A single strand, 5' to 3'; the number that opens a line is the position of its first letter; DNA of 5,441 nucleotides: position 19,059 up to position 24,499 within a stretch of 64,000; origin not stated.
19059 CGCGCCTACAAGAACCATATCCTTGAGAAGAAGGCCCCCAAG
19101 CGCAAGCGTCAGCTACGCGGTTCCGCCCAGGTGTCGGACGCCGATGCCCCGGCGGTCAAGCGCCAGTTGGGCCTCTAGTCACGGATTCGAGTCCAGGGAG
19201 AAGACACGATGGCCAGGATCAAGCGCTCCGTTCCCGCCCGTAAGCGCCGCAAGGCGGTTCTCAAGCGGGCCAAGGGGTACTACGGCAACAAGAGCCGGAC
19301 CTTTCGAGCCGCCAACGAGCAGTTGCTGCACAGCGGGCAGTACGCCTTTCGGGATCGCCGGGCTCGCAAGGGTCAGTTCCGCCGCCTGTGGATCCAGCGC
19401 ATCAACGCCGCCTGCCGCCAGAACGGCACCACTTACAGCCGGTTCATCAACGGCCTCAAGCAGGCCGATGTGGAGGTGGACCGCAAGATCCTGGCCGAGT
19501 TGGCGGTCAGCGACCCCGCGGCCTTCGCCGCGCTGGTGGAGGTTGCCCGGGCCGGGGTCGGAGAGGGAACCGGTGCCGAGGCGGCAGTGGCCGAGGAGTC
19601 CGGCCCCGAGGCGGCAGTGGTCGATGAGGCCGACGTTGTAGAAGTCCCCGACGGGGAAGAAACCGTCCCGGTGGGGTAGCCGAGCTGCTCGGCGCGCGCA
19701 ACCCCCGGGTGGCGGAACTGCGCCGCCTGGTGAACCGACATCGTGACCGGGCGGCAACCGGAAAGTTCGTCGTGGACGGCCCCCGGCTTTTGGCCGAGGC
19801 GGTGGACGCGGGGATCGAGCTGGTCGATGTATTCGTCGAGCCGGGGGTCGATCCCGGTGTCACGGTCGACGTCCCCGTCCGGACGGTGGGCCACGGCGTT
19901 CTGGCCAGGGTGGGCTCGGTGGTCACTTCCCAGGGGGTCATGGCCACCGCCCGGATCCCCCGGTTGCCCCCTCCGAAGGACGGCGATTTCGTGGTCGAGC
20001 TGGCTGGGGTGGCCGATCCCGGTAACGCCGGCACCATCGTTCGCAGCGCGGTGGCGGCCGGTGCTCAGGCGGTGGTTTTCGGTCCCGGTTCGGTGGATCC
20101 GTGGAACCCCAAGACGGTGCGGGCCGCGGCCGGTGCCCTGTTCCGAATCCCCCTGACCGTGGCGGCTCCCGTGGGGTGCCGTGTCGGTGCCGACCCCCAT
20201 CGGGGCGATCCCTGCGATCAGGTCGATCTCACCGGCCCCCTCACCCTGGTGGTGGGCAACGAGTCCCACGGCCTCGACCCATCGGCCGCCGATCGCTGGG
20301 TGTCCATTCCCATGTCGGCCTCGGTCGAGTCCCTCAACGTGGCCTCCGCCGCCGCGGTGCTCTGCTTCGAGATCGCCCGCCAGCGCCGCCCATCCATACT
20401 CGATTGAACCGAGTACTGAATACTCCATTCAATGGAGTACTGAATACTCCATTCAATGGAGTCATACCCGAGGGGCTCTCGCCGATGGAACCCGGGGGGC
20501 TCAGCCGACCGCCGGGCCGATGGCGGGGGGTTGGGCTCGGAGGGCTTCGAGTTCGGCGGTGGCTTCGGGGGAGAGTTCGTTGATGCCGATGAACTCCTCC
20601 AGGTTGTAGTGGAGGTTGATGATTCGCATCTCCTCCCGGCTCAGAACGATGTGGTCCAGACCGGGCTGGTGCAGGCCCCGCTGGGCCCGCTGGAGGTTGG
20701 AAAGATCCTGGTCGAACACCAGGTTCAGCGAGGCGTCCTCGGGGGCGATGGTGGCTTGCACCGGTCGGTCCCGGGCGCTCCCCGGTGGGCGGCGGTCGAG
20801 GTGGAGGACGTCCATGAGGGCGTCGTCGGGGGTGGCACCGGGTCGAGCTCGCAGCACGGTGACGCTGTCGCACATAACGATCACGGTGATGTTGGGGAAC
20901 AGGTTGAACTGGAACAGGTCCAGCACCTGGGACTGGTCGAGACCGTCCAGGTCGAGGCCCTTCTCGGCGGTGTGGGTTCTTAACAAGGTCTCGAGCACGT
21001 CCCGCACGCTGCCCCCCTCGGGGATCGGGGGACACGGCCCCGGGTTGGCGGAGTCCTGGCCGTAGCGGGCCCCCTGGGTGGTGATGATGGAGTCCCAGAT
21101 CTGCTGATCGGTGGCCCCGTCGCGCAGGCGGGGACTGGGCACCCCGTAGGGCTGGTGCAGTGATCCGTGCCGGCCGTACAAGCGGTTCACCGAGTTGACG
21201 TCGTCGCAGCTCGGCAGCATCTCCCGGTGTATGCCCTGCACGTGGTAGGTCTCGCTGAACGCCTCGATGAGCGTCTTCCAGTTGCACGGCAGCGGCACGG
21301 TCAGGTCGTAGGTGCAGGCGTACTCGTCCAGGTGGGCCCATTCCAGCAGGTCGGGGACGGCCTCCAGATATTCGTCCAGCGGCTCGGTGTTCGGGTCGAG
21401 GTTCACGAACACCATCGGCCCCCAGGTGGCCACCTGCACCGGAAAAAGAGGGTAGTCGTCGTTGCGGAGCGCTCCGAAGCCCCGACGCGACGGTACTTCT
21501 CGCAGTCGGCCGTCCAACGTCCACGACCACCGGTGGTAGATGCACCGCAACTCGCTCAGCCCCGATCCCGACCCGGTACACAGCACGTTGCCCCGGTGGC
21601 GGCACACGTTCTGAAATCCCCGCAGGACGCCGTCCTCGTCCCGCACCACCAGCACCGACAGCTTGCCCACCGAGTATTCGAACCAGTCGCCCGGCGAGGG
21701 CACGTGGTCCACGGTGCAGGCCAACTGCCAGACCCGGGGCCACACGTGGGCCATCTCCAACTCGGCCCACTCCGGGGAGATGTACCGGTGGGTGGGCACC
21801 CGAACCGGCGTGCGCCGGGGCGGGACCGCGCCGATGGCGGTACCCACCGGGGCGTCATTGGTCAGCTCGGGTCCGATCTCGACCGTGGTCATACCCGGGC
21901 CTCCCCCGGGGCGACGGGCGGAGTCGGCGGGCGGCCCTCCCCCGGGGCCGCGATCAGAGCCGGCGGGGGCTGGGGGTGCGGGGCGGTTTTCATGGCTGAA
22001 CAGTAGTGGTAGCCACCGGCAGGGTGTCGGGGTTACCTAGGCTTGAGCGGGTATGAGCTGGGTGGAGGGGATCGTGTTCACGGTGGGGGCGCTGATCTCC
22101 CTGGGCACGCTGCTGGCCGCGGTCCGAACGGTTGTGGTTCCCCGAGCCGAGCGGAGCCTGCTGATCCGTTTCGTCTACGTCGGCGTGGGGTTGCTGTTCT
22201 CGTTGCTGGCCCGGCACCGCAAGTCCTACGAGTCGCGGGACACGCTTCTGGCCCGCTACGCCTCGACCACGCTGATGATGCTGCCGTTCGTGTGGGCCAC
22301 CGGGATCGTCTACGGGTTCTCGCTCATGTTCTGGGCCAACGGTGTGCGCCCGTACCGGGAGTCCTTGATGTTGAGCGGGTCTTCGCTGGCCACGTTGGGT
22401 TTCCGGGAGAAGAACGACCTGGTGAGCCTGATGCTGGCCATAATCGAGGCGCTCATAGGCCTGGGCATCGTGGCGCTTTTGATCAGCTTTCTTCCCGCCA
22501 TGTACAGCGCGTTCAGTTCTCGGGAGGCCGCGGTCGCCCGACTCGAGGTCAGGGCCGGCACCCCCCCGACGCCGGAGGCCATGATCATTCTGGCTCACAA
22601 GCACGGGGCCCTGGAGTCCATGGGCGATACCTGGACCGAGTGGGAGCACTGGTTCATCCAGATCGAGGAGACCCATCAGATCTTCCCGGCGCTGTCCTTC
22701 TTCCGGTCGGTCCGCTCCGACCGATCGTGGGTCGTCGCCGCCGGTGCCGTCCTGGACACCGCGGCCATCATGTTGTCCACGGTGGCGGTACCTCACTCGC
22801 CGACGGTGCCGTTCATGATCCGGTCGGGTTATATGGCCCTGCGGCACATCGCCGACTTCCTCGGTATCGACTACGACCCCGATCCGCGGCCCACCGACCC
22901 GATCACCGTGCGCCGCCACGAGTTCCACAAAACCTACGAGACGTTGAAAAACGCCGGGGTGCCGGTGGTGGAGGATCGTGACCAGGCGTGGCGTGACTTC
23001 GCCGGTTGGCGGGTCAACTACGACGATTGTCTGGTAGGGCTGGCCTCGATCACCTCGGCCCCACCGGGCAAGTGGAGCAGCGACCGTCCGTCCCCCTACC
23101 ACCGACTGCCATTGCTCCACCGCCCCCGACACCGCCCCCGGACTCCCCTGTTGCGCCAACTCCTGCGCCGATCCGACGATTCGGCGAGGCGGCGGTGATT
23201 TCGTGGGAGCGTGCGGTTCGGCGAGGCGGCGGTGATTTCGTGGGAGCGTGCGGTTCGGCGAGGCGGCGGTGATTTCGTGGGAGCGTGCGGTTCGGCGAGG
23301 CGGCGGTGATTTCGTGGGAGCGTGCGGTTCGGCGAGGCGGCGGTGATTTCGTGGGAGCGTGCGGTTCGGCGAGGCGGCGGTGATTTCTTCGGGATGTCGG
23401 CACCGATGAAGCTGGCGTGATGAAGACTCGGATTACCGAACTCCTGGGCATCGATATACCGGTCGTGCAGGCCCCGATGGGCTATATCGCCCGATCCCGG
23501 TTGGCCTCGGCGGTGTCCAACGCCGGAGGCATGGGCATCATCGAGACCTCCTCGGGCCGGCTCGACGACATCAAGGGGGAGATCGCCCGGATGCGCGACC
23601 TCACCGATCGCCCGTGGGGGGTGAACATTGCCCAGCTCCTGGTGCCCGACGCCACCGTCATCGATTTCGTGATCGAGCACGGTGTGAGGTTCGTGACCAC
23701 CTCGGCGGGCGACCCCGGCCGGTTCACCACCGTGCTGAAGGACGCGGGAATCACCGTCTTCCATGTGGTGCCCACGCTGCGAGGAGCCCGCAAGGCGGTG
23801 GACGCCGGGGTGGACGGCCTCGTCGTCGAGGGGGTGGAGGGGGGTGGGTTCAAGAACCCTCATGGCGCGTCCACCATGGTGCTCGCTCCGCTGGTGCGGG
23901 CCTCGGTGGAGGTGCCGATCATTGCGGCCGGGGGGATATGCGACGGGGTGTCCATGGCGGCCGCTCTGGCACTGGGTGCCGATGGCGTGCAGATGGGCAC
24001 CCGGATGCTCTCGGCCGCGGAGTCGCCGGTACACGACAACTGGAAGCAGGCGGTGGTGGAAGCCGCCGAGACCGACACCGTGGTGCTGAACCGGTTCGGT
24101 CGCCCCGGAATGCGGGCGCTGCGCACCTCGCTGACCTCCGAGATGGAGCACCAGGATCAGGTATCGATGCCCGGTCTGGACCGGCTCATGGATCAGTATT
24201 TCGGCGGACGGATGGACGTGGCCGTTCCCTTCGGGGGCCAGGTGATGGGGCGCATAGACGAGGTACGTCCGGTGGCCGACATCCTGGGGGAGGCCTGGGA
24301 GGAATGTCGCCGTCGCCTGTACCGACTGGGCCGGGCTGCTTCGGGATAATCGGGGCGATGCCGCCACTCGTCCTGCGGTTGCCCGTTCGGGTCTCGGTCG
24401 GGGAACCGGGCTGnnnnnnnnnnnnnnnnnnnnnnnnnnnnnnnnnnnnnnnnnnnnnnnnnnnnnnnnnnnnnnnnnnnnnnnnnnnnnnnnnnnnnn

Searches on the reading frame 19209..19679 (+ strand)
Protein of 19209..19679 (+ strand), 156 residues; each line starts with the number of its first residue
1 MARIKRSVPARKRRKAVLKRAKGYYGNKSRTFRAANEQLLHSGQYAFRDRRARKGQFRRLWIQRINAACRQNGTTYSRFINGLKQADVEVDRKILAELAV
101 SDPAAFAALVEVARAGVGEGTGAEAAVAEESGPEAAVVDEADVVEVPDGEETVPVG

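Call 41: search_protein_families(library=pfam, proteins=[window:19209-19679:+], max_evalue=0.01)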
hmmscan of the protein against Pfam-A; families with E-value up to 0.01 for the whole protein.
window:19209-19679:+ (156 aa): 1 family
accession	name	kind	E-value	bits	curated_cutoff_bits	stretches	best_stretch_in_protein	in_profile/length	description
PF00453.23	Ribosomal_L20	-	1.8e-44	150.7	30.8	1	3-109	1-107/107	Ribosomal protein L20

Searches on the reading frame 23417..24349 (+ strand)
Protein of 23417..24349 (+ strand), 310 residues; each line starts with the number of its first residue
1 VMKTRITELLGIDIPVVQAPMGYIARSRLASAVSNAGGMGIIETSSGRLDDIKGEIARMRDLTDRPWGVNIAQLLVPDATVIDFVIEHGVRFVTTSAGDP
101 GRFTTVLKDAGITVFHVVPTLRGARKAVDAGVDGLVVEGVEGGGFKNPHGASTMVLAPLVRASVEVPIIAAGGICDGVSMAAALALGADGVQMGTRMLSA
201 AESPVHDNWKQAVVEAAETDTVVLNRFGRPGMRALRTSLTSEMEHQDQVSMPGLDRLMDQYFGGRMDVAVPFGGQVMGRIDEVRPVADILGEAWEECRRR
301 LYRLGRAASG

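Call 41: search_protein_families(library=pfam, proteins=[window:23417-24349:+], max_evalue=0.01)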
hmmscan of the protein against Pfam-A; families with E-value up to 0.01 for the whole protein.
window:23417-24349:+ (310 aa): 5 families
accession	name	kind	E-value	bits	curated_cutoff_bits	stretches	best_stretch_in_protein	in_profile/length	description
PF03060.21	NMO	-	6.5e-56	190.6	28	2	77-290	101-325/331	Nitronate monooxygenase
PF00478.31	IMPDH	-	1.4e-11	44.5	25.6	2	2-62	23-82/345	IMP dehydrogenase / GMP reductase domain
PF01070.24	FMN_dh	-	5.1e-09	36.1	24.9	1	122-201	230-309/350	FMN-dependent dehydrogenase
PF05690.20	ThiG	-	0.0017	18.2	23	1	107-205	119-214/247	Thiazole biosynthesis protein ThiG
PF04481.18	DUF561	-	0.0089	15.7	21.6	1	151-197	172-217/243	Protein of unknown function (DUF561)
